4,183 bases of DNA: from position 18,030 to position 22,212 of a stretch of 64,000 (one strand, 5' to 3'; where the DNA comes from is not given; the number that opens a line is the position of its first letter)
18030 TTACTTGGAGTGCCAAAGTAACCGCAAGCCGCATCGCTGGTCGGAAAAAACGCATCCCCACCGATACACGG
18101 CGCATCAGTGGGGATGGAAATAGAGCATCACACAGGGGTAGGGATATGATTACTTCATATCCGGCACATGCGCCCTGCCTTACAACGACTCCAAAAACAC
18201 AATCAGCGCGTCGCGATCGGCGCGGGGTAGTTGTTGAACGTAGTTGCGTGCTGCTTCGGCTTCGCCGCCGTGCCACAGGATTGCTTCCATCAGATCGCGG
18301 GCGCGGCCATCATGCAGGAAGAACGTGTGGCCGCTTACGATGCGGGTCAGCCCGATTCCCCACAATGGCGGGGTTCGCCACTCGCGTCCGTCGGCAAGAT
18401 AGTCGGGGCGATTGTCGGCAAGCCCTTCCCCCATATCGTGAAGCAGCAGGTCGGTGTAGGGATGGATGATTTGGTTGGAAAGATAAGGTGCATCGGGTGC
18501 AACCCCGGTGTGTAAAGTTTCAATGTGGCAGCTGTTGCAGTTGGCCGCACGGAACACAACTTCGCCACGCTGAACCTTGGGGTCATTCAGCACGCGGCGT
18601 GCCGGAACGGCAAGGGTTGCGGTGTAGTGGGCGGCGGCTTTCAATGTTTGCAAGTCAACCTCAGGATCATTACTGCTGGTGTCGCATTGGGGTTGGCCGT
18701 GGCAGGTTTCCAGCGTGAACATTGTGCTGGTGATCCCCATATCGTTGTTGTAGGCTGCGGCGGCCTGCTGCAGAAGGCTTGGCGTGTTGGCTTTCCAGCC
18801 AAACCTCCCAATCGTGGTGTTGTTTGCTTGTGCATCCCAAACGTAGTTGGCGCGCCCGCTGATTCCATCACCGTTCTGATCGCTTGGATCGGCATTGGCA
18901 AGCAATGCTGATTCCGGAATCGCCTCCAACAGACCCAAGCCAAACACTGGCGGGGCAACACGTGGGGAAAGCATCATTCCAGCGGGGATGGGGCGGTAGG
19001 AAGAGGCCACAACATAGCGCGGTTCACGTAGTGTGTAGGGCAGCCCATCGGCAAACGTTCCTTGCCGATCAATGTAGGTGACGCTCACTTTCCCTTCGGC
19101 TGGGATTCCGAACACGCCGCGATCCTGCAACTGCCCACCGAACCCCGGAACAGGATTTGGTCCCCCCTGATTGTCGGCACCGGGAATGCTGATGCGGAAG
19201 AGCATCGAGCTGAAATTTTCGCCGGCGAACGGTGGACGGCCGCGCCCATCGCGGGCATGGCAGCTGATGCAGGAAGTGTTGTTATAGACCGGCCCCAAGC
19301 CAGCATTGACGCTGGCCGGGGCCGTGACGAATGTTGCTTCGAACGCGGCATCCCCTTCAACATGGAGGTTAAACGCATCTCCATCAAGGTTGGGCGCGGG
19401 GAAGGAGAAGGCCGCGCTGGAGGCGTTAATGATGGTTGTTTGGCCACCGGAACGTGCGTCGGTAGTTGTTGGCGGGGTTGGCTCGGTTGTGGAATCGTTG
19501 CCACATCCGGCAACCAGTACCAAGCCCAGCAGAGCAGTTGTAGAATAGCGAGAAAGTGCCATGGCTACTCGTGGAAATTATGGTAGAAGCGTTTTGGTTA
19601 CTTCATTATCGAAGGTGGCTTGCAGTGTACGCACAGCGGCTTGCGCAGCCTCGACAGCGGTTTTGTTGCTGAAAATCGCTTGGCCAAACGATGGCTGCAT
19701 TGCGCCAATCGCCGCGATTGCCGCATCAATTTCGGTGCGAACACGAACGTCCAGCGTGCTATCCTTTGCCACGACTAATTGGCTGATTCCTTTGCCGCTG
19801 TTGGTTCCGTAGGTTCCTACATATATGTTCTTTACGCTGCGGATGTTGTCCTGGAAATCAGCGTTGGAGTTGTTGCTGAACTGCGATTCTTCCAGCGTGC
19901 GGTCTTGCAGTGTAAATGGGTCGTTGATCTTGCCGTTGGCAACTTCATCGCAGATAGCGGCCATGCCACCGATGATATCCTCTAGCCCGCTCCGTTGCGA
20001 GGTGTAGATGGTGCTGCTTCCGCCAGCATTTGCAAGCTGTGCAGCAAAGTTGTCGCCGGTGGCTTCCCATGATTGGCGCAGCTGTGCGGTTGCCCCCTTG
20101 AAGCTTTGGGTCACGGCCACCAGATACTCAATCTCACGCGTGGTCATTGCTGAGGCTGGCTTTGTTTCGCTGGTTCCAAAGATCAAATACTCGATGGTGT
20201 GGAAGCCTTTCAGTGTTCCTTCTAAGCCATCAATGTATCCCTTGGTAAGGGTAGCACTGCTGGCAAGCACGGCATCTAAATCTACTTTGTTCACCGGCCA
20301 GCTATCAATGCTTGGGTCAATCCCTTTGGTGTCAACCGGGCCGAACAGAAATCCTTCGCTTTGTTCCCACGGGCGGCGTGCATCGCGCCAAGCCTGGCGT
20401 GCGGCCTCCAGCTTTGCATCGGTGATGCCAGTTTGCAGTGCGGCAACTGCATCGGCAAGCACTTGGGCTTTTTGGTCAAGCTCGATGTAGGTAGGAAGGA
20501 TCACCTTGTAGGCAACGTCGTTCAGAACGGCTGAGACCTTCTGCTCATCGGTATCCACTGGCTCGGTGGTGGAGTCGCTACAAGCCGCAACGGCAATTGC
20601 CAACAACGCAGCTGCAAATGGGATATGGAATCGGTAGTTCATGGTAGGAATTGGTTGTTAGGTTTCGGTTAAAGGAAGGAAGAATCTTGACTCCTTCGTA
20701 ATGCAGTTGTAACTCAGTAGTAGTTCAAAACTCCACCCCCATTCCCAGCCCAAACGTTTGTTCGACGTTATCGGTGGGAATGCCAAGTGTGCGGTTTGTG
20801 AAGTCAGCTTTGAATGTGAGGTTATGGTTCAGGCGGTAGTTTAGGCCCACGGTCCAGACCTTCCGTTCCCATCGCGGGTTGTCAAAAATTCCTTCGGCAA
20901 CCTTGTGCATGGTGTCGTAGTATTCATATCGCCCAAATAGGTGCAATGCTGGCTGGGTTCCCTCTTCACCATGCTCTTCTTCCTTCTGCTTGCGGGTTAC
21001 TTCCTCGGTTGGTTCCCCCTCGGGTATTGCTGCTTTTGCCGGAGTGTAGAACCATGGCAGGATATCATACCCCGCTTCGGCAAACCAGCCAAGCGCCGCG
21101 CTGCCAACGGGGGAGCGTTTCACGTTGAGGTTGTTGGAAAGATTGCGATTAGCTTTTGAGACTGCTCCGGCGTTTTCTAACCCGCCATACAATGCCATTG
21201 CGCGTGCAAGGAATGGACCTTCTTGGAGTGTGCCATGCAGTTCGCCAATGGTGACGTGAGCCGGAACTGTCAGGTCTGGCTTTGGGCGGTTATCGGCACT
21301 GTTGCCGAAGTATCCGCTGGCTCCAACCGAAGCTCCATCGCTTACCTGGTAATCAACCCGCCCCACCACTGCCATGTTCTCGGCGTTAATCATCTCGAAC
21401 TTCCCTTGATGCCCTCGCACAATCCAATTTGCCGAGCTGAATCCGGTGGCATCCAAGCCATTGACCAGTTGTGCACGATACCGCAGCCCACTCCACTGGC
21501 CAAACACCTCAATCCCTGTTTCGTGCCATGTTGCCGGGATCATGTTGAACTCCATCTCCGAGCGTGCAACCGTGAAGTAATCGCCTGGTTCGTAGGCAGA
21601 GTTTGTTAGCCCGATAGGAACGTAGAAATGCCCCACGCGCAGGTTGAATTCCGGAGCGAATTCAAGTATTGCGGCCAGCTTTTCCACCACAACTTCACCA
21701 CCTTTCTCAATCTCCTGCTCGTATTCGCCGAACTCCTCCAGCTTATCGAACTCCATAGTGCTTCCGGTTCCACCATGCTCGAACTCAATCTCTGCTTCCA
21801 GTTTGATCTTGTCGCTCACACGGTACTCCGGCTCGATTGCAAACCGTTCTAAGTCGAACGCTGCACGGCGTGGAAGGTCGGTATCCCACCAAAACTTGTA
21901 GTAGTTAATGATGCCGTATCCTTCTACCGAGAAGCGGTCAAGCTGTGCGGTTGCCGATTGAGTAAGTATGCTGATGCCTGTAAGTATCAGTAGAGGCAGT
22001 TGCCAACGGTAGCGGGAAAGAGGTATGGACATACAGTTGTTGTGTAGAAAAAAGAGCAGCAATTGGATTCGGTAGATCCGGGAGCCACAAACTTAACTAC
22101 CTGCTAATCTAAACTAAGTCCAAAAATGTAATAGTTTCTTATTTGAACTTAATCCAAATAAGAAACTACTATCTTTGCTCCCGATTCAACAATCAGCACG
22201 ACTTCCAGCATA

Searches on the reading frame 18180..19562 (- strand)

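Call 41: search_protein_families(library=pfam, proteins=[window:18180-19562:-], max_evalue=0.001)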
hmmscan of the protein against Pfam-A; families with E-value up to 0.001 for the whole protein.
window:18180-19562:- (460 aa): 3 families
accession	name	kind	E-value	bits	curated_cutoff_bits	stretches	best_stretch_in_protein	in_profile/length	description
PF06537.16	DHOR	-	1.4e-108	364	22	1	36-460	5-499/499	Di-haem oxidoreductase, putative peroxidase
PF00034.26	Cytochrom_C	-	1.6e-07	33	21.3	0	330-460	1-89/90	Cytochrome c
PF13442.11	Cytochrome_CBB3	-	4.7e-06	27.3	27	0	92-118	9-33/68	Cytochrome C oxidase, cbb3-type, subunit III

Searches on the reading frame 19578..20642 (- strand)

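Call 41: search_protein_families(library=pfam, proteins=[window:19578-20642:-], max_evalue=0.001)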
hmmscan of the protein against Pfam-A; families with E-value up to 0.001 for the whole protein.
window:19578-20642:- (354 aa): 1 family
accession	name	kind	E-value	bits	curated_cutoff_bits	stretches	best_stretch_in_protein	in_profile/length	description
PF09375.15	Peptidase_M75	-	4.8e-65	220.4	23.5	1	48-341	1-282/288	Imelysin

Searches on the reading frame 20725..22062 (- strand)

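Call 41: search_protein_families(library=pfam, proteins=[window:20725-22062:-], max_evalue=0.001)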
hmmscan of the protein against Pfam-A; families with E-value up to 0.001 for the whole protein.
window:20725-22062:- (445 aa): 3 families
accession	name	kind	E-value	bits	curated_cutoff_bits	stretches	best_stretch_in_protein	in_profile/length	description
PF07396.17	Porin_O_P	-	1.6e-06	28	20.9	1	60-424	18-344/370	Phosphate-selective porin O and P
PF13505.12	OMP_b-brl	-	1.6e-05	25.6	28.7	0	26-102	2-74/175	Outer membrane protein beta-barrel domain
PF07642.17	BBP2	-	3e-05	23.9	26.2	1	133-425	93-312/339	Putative beta-barrel porin-2, OmpL-like. bbp2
